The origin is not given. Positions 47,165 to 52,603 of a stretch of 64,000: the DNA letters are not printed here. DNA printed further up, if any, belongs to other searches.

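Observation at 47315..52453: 1712-aa DUF4011 / Upf1-like SF1 helicase fused to a DUF559-type endonuclease: a Mokosh-like helicase-nuclease architecture with a different nuclease.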

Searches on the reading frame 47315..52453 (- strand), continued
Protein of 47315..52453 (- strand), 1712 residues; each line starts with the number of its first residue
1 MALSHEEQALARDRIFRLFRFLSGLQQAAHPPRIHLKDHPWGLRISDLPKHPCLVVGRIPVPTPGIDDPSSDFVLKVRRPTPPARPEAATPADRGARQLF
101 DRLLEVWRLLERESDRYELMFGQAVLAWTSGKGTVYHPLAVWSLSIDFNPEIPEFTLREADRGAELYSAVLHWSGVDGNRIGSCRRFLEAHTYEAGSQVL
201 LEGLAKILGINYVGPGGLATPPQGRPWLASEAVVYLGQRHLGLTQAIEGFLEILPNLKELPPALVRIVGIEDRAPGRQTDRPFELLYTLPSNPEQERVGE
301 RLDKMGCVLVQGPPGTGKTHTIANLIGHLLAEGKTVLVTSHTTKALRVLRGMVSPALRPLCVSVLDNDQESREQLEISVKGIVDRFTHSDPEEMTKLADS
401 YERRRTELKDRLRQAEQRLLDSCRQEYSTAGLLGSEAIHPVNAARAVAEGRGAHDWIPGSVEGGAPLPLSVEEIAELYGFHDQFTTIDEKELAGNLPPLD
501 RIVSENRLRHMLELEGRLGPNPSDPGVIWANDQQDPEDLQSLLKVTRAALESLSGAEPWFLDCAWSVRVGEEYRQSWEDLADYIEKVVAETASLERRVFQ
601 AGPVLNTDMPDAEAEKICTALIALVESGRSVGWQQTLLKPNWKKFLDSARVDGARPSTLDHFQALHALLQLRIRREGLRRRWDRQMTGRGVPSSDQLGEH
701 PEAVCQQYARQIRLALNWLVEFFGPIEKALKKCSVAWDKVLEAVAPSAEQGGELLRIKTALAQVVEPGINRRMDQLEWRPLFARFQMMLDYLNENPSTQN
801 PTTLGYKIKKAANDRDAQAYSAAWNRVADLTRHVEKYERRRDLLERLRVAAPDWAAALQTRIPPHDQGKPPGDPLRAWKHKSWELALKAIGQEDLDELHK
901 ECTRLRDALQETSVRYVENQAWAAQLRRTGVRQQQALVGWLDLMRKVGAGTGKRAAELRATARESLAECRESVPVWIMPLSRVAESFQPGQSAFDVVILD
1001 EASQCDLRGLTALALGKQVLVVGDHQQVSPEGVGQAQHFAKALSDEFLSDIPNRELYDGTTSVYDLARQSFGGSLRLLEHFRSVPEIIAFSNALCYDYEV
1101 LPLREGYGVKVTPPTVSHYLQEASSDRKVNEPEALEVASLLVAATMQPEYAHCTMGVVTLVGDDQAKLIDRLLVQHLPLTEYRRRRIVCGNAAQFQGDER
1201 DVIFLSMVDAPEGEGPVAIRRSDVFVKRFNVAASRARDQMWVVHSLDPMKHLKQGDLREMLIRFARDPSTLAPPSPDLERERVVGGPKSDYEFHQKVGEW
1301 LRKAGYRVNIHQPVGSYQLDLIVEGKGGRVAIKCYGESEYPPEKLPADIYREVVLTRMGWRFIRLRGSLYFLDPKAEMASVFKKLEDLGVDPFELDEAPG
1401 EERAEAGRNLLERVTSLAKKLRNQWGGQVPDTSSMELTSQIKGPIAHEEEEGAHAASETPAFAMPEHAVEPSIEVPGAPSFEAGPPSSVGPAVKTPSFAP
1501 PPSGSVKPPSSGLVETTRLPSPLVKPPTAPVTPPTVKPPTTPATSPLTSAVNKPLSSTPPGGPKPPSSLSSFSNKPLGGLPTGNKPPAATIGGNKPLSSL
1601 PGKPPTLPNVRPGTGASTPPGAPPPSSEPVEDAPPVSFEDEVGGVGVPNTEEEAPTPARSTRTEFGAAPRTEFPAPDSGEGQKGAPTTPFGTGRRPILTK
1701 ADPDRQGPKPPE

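Call 79: search_dna_similar(query=window:47315-52453:-, collection=phages, mode=protein, max_rows=15, max_evalue=0.00001)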
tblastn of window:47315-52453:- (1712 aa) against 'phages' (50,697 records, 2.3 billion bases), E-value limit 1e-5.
Records with a match: 2; places in all: 2; records where one place covers at least 80% of the query: 0.
Best place of each record, by identity: <60% 2.
By first word of the organism name: Bacteriophage 1; Salmonella 1.
By host as written in the record: - 1; Salmonella enterica subsp. enterica serovar Kentucky 1.
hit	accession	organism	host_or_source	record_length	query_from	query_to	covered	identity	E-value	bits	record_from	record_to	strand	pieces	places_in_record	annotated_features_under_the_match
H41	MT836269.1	Bacteriophage sp.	human fecal samples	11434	974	1365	23%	27.6%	3e-14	85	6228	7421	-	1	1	record has no annotation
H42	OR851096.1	Salmonella phage S.Kent 1-2-1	Salmonella enterica subsp. enterica ...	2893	995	1294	18%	23.3%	1e-7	63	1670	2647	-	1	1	record has no annotation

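Call 83: search_protein_families(library=padloc, proteins=[L055:114-3650:+, L055:3695-6196:+, L055:6226-9399:+, L059:16018-18573:-, L059:18607-22107:-, L018:6886-8602:+, L026:3076-6201:-, L069:15963-18671:-, L070:255-4040:+], max_evalue=1e-20)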
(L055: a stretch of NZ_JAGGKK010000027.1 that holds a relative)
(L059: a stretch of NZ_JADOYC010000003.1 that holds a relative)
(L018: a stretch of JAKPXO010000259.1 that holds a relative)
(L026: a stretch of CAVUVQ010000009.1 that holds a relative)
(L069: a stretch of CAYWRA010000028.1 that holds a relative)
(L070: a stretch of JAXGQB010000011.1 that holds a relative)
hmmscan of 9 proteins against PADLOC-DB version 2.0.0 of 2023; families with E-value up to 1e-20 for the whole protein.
L055:114-3650:+ (1179 aa): 20 families
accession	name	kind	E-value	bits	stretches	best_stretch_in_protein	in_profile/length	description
PDLC02521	PglX|PglXI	-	0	1341.5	1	6-1178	1-1170/1174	PglX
PDLC03600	REase_MTase_IIG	-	0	1177.9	1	6-1178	1-1194/1205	Type IIG restriction enzyme-methyltransferase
PDLC02641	DrmMI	-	6.4e-290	962.9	1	6-1178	1-1160/1161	DrmMI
PDLC02516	PglX|PglXI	-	2.4e-179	595.8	1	602-1177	3-583/593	PglX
PDLC02525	PglX|PglXI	-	3.5e-160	532.6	1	6-607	1-577/607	PglX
PDLC02524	PglX|PglXI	-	6.9e-150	498.8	1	207-901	11-710/722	PglX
PDLC02517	PglX|PglXI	-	2.6e-149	496.9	1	480-1174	4-689/707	PglX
PDLC02522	PglX|PglXI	-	1.4e-138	461.6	2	300-880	415-981/1218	PglX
PDLC02523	PglX|PglXI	-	1e-92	309.8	2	489-841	560-910/1428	PglX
PDLC02519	PglX|PglXI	-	2e-83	278.8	2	486-932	478-930/1241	PglX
PDLC02527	PglX|PglXI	-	4.8e-76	254.5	1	488-1172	554-1233/1332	PglX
PDLC02528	PglX|PglXI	-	6.1e-69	230.9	1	304-833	287-793/1125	PglX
PDLC02518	PglX|PglXI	-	1.2e-66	223.3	1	279-863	280-880/1412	PglX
PDLC02531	PglX|PglXI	-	2.7e-45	153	1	980-1178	155-351/359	PglX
PDLC02539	PglX|PglXI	-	2e-36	123.6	1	529-924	1-392/706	PglX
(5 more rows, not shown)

L055:3695-6196:+ (834 aa): 9 families
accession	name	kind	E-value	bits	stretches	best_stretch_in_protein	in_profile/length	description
PDLC02564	PglZ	-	4.8e-210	698.1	1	2-828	2-846/855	PglZ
PDLC02547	PglZ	-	1.9e-171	570.3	1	17-815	11-836/855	PglZ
PDLC02563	PglZ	-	4.9e-110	367.1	1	20-813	18-814/831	PglZ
PDLC02557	PglZ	-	1.5e-80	269.5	1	8-792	5-792/834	PglZ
PDLC02553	PglZ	-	3.8e-46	155.7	1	425-822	451-855/868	PglZ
PDLC02551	PglZ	-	7.7e-41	138.1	1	419-785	415-802/856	PglZ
PDLC02561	PglZ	-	2.1e-33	113.4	1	265-719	267-720/840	PglZ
PDLC02559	PglZ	-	9.3e-32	108.1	1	352-716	373-736/860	PglZ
PDLC02548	PglZ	-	5.3e-22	76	1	284-717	297-743/961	PglZ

L055:6226-9399:+ (1058 aa): 22 families
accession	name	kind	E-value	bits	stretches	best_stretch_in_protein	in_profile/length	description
PDLC02620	DrmD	-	0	1118.1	1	1-1048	1-1055/1060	DrmD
PDLC00659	HmaA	-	9.3e-148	492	1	96-662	102-696/1176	SNF2 helicase / DEAD-box helicase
PDLC02500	BrxHI|BrxHII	-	1.3e-107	359.6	1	95-743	87-728/933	BrxHI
PDLC02621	DrmD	-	8e-99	330.2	1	102-951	125-1014/1040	DrmD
PDLC02504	BrxHI|BrxHII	-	1.7e-87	292.4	1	97-663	108-672/971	BrxHII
PDLC02572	DrmA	-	1.4e-65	219.9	1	110-667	129-724/1043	DrmA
PDLC02619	DrmD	-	1.3e-64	216.8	2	84-516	18-451/872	DrmD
PDLC02632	DrmD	-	2.5e-57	192.8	1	113-591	137-642/662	DrmD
PDLC02633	DrmD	-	3e-51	172.3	1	110-631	136-697/839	DrmD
PDLC02623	DrmD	-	6.2e-46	154.7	1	322-642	400-686/1040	DrmD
PDLC02634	DrmD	-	1.5e-44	150.1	1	97-624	90-635/900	DrmD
PDLC02843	DpdE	-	1.7e-40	136.8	1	101-291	161-322/1091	DpdE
PDLC02624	DrmD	-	2.2e-40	136.8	1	137-667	2-569/652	DrmD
PDLC02840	DpdE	-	2.4e-38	130.1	1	101-286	162-322/1091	DpdE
PDLC02622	DrmD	-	3.2e-33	113.2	1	113-358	136-391/422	DrmD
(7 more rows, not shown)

L059:16018-18573:- (852 aa): 9 families
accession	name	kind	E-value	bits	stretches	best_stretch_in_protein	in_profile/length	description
PDLC02564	PglZ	-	0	1127.2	1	1-852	1-855/855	PglZ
PDLC02547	PglZ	-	2.1e-213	709.1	1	5-851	5-855/855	PglZ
PDLC02563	PglZ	-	8e-138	459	1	23-844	20-828/831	PglZ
PDLC02557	PglZ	-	2.9e-104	348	1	20-850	10-833/834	PglZ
PDLC02553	PglZ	-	6.2e-56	188.1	1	416-778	435-797/868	PglZ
PDLC02551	PglZ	-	6.6e-50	168.1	1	284-792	276-794/856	PglZ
PDLC02561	PglZ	-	2.8e-32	109.8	1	221-759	222-751/840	PglZ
PDLC02559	PglZ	-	6.8e-31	105.2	1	370-757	390-766/860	PglZ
PDLC02548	PglZ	-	9.9e-24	81.8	1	404-730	424-749/961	PglZ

L059:18607-22107:- (1167 aa): 21 families
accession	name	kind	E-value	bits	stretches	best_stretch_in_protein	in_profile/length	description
PDLC02521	PglX|PglXI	-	0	1534.8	1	4-1167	1-1170/1174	PglX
PDLC03600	REase_MTase_IIG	-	0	1355.2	1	4-1167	1-1194/1205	Type IIG restriction enzyme-methyltransferase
PDLC02641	DrmMI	-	6.5e-299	992.7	1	4-1167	1-1160/1161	DrmMI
PDLC02524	PglX|PglXI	-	6.5e-202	670.8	1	207-870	17-684/722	PglX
PDLC02525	PglX|PglXI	-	7.4e-200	663.6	1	4-624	1-599/607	PglX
PDLC02516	PglX|PglXI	-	4.5e-198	657.7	1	623-1164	27-581/593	PglX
PDLC02517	PglX|PglXI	-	2.8e-175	582.7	1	474-1162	4-688/707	PglX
PDLC02522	PglX|PglXI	-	3.3e-156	520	2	296-880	410-991/1218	PglX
PDLC02527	PglX|PglXI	-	8.1e-102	339.9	2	479-1156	551-1228/1332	PglX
PDLC02523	PglX|PglXI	-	3.1e-99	331.4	1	442-862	523-936/1428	PglX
PDLC02519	PglX|PglXI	-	2.1e-73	245.6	2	479-913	477-921/1241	PglX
PDLC02528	PglX|PglXI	-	4.9e-73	244.4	1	210-1160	179-1055/1125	PglX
PDLC02518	PglX|PglXI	-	2.7e-72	242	1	76-875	81-899/1412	PglX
PDLC02531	PglX|PglXI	-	5e-63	211.4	1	970-1164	155-348/359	PglX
PDLC02526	PglX|PglXI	-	1e-39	134.6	1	80-338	81-312/640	PglX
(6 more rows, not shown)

L018:6886-8602:+ (572 aa): 18 families
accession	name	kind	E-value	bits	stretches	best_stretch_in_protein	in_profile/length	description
PDLC02621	DrmD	-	4.3e-95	317.9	2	5-402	12-435/1040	DrmD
PDLC02572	DrmA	-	1.6e-72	242.9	2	6-403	14-433/1043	DrmA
PDLC02504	BrxHI|BrxHII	-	4.6e-59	198.3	1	110-396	112-402/971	BrxHII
PDLC00659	HmaA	-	1.9e-56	189.6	1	102-405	99-411/1176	SNF2 helicase / DEAD-box helicase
PDLC02632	DrmD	-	2e-56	189.8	1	8-398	18-431/662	DrmD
PDLC02500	BrxHI|BrxHII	-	3e-53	179.6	1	104-323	87-322/933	BrxHI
PDLC02633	DrmD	-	2.6e-50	169.2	1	110-390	128-425/839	DrmD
PDLC02623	DrmD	-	9.5e-39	130.9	0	423-565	511-640/1040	DrmD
PDLC02853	DpdE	-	1.9e-37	126.8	1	104-312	94-305/985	DpdE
PDLC02624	DrmD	-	4.3e-36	122.6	0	439-558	356-475/652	DrmD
PDLC02840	DpdE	-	2.5e-35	120.1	0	427-563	544-669/1091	DpdE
PDLC02843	DpdE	-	5.5e-35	118.6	1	17-291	70-315/1091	DpdE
PDLC02619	DrmD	-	1.9e-33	113.7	0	102-318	27-238/872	DrmD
PDLC02620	DrmD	-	3.3e-33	112.7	0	82-357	77-354/1060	DrmD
PDLC02634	DrmD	-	5.2e-31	105.3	1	96-349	79-335/900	DrmD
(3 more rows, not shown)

L026:3076-6201:- (1042 aa): 19 families
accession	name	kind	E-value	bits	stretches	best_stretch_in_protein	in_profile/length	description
PDLC00633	ZorD1|ZorD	-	4.2e-141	469.9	1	459-1034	340-903/908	"SWI2/SNF2 helicase, Mrr-like nuclease"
PDLC02842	DpdE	-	5.2e-133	443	1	540-1023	679-1164/1176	DpdE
PDLC02849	DpdE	-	1.4e-109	365.5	1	550-1035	388-853/857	DpdE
PDLC00632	ZorD1|ZorD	-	5.9e-108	360.2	1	554-1018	583-1085/1101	"SWI2/SNF2 helicase, Mrr-like nuclease"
PDLC00631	ZorD1|ZorD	-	1.5e-107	358.8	1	562-1014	441-910/1071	"SWI2/SNF2 helicase, Mrr-like nuclease"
PDLC00629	ZorD1|ZorD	-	1.6e-107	358.7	1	471-1016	395-957/1012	"SWI2/SNF2 helicase, Mrr-like nuclease"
PDLC00634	ZorD1|ZorD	-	1.7e-106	355.3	1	548-1016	480-971/1208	"SWI2/SNF2 helicase, Mrr-like nuclease"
PDLC02845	DpdE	-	1e-103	346.2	1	551-1032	832-1290/1293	DpdE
PDLC02850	DpdE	-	1.7e-103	345.5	1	529-1032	772-1259/1282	DpdE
PDLC02851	DpdE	-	7.8e-88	293.4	1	507-1033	547-1054/1055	DpdE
PDLC00628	ZorD1|ZorD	-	9.3e-80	266.7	1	528-991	482-944/1171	"SWI2/SNF2 helicase, Mrr-like nuclease"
PDLC00627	ZorD1|ZorD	-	1.9e-75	252.6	1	663-1018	605-993/1006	"SWI2/SNF2 helicase, Mrr-like nuclease"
PDLC02854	DpdE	-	8e-72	240.5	1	666-1014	703-1062/1083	DpdE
PDLC02848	DpdE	-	1.5e-66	223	1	529-916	324-693/856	DpdE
PDLC00630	ZorD1|ZorD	-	6.1e-45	152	1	641-989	252-618/817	"SWI2/SNF2 helicase, Mrr-like nuclease"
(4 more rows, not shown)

L069:15963-18671:- (903 aa): 19 families
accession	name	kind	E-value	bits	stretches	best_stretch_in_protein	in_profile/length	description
PDLC00633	ZorD1|ZorD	-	5.3e-121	403.3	1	415-886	438-900/908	"SWI2/SNF2 helicase, Mrr-like nuclease"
PDLC02842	DpdE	-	5.3e-118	393.3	1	417-889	698-1172/1176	DpdE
PDLC00632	ZorD1|ZorD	-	5.1e-105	350.5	1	420-878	593-1087/1101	"SWI2/SNF2 helicase, Mrr-like nuclease"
PDLC00629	ZorD1|ZorD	-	2.8e-103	344.6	1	412-872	474-956/1012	"SWI2/SNF2 helicase, Mrr-like nuclease"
PDLC00631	ZorD1|ZorD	-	6.4e-102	340.1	1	421-873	442-912/1071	"SWI2/SNF2 helicase, Mrr-like nuclease"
PDLC00634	ZorD1|ZorD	-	1.9e-100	335.2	1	415-874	489-972/1208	"SWI2/SNF2 helicase, Mrr-like nuclease"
PDLC02850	DpdE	-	6.8e-98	327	1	413-892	797-1261/1282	DpdE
PDLC02845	DpdE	-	2.6e-97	325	1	418-875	841-1277/1293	DpdE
PDLC02849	DpdE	-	1.5e-93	312.5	1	418-887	398-847/857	DpdE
PDLC02851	DpdE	-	2.1e-78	262.3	1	265-873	451-1037/1055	DpdE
PDLC00628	ZorD1|ZorD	-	6.1e-74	247.4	1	439-847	533-943/1171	"SWI2/SNF2 helicase, Mrr-like nuclease"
PDLC00627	ZorD1|ZorD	-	6.5e-71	237.5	1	529-871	610-989/1006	"SWI2/SNF2 helicase, Mrr-like nuclease"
PDLC02854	DpdE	-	7e-70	234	1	529-872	705-1063/1083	DpdE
PDLC02848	DpdE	-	2.6e-59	199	1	412-750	348-675/856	DpdE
PDLC00630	ZorD1|ZorD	-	1.4e-48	164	0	517-611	265-354/817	"SWI2/SNF2 helicase, Mrr-like nuclease"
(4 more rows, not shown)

L070:255-4040:+ (1262 aa): 20 families
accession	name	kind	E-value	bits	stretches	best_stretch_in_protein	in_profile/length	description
PDLC00659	HmaA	-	0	1684.7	1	38-1260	1-1171/1176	SNF2 helicase / DEAD-box helicase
PDLC02620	DrmD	-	1.3e-114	382.3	2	132-448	90-402/1060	DrmD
PDLC02500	BrxHI|BrxHII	-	3.2e-93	311.9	2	120-541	69-467/933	BrxHI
PDLC02504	BrxHI|BrxHII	-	2.2e-89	298.7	2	593-845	482-729/971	BrxHII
PDLC02621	DrmD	-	4.9e-88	294.5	1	141-929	121-849/1040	DrmD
PDLC02572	DrmA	-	8.1e-61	204.1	2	160-440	136-424/1043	DrmA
PDLC02623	DrmD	-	8.9e-55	183.9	1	594-829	528-751/1040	DrmD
PDLC02632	DrmD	-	9.6e-54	180.9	1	161-440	142-427/662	DrmD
PDLC02633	DrmD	-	1.3e-50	170.2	2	145-437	129-426/839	DrmD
PDLC02619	DrmD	-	2.9e-48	162.7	1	131-440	22-325/872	DrmD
PDLC02634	DrmD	-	2.1e-47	159.5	1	140-550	90-473/900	DrmD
PDLC02840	DpdE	-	1.2e-39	134.4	1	134-329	152-322/1091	DpdE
PDLC02624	DrmD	-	3.3e-37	126.3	0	179-433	1-261/652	DrmD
PDLC02843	DpdE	-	1.9e-36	123.4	1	133-330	150-318/1091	DpdE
PDLC02853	DpdE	-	1.2e-31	107.6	1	117-435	73-406/985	DpdE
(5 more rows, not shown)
